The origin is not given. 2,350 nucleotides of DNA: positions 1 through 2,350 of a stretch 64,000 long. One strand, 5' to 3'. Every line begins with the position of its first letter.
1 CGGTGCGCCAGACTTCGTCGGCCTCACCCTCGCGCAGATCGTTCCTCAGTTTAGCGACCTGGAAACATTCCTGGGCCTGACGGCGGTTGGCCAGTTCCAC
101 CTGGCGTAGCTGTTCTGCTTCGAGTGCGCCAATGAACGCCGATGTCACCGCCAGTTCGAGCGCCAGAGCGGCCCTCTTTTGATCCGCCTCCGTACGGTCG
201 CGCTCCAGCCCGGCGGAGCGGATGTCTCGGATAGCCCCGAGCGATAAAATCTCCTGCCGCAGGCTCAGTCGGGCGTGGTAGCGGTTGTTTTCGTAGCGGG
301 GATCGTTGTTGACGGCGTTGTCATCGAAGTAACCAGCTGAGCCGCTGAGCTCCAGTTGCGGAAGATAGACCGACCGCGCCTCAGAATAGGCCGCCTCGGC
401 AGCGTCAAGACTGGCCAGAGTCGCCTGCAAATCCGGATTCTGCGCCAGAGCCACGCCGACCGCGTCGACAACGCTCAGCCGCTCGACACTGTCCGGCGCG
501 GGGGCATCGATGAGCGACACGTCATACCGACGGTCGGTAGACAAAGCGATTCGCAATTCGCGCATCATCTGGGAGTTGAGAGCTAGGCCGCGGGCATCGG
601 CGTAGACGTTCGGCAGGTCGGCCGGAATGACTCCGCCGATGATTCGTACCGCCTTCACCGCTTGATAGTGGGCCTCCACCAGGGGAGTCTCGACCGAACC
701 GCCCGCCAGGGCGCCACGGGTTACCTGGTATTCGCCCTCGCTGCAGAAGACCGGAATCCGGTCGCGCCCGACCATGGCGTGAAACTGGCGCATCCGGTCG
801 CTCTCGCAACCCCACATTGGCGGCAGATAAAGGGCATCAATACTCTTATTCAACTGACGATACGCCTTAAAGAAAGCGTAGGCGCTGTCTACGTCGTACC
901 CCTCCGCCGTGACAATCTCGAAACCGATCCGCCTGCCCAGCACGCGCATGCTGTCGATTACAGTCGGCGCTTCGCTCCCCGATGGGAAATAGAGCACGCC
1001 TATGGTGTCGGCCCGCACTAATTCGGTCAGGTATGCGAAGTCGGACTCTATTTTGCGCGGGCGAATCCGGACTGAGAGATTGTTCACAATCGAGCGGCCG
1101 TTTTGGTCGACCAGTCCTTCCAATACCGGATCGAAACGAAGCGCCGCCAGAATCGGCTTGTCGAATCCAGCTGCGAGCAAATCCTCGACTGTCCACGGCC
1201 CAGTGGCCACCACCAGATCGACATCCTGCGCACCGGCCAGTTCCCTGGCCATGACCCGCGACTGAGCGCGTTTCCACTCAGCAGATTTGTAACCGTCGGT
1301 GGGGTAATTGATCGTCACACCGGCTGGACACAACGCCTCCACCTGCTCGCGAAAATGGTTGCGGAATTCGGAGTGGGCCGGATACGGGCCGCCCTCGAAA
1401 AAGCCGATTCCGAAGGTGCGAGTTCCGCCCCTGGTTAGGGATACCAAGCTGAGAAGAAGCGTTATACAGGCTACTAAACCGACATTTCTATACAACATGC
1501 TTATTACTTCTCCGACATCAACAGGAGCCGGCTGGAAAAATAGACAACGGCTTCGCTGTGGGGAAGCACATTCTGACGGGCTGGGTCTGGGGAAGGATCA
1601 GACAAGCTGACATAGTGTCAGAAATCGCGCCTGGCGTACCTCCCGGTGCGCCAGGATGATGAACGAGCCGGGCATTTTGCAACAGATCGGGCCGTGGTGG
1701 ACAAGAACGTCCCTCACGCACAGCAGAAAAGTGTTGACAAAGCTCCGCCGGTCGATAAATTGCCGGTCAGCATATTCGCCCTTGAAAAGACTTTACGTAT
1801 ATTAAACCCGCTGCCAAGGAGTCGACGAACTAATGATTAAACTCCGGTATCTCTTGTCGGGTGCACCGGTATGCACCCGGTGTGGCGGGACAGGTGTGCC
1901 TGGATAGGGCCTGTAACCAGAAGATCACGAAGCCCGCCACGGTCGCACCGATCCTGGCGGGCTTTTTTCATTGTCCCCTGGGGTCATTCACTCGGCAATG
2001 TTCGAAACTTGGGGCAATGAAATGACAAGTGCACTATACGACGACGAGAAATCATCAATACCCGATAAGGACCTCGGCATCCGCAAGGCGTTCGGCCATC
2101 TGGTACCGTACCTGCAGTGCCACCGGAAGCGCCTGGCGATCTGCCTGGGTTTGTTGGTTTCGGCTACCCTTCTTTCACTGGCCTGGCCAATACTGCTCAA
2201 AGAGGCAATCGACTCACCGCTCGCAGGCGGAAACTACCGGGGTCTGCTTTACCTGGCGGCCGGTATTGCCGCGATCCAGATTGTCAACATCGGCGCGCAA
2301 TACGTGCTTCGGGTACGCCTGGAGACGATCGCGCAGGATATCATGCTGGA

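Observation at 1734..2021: Leader peptide with antiterminator/terminator upstream of a heterodimeric ABC exporter (BmrB/BmrCD-like attenuation)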

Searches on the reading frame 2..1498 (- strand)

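Call 6: search_protein_families(library=ncbifam, proteins=[window:2-1498:-])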
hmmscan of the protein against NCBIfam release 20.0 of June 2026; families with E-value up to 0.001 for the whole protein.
window:2-1498:- (499 aa): 3 families
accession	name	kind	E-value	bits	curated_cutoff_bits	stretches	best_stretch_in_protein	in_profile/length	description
TIGR01844.1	type_I_sec_TolC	subfamily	1.4e-14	53.9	225.15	1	342-487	4-152/414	TolC family outer membrane protein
NF007002.0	PRK09465.1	equivalog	7.3e-08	31.4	495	1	349-463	32-144/460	outer membrane channel protein TolC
TIGR01845.1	outer_NodT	subfamily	3.5e-06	26.1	210.05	1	347-484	63-204/460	efflux transporter outer membrane subunit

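Call 7: search_protein_families(library=pfam, proteins=[window:2-1498:-])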
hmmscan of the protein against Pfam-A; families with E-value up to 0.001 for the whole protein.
window:2-1498:- (499 aa): 2 families
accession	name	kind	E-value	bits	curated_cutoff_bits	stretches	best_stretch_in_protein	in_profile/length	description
PF02321.23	OEP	-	1.8e-17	64.2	22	1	346-486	4-144/187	Outer membrane efflux protein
PF04392.18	ABC_sub_bind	-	5.7e-12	45.9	25.9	1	69-320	38-282/293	ABC transporter substrate binding protein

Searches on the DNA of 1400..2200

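Call 4: search_rna_families(source=window, start=1400, end=2200, threshold=evalue, max_evalue=10)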
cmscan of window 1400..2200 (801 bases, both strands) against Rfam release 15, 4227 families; matches with E-value up to 10: 4.
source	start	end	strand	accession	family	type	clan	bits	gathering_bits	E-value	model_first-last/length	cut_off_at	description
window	1927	1974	+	RF00489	ctRNA_p42d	Gene; antisense;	-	15.4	50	3.7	1-46/46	no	ctRNA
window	1950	2005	+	RF01839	eeev_FSE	Cis-reg; frameshift_element;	-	15.1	80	4.3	1-73/73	no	eastern equine encephalitis ribosomal frameshift element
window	1593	1680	+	RF02830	Scr1601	Gene; sRNA;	-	14.3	100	1.8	1-209/209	no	Streptomyces RNA 1601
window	1582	1638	+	RF00114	S15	Cis-reg; leader;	CL00121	13.2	39.5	2.7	1-117/117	no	Ribosomal S15 leader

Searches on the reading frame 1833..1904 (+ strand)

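Call 50: search_protein_families(library=pfam, proteins=[window:1833-1904:+], max_evalue=10)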
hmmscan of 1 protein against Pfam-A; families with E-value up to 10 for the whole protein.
seq(24 aa): 1 family
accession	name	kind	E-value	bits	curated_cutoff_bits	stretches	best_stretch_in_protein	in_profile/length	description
PF10865.14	DUF2703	-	0.19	12.2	23.6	1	2-21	3-22/120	Domain of unknown function (DUF2703)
